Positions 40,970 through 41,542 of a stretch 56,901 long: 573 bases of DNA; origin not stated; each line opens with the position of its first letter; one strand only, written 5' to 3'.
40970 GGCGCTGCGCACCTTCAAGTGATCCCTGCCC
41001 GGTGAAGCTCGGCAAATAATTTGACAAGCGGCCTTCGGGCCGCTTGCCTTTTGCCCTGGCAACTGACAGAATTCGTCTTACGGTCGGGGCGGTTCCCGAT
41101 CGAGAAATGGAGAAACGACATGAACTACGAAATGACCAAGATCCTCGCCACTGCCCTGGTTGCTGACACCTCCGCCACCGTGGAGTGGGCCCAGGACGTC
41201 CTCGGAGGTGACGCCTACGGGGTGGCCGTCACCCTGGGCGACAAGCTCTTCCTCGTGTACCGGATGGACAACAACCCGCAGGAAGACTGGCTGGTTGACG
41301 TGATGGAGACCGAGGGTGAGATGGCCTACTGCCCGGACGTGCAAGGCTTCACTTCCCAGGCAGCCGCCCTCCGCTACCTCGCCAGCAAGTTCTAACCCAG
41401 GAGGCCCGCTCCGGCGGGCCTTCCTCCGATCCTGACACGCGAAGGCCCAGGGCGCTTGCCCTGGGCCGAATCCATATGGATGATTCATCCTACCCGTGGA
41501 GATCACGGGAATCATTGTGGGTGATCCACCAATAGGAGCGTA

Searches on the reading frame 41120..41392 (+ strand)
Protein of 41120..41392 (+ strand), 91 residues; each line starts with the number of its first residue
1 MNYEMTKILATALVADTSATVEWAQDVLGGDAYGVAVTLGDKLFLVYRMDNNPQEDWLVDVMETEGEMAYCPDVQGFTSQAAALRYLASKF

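Call 45: search_protein_families(library=pfam, proteins=[window:41120-41392:+], max_evalue=0.01)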
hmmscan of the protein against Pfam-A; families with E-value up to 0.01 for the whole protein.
window:41120-41392:+ (91 aa): 0 families

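Call 56: search_protein_families(library=phrogs, proteins=[window:41120-41392:+], max_evalue=0.001)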
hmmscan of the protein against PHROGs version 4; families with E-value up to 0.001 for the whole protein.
window:41120-41392:+ (91 aa): 1 family
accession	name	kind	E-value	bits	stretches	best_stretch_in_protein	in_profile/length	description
phrog_22916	-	unknown function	4.4e-60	201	1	1-91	1-91/91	-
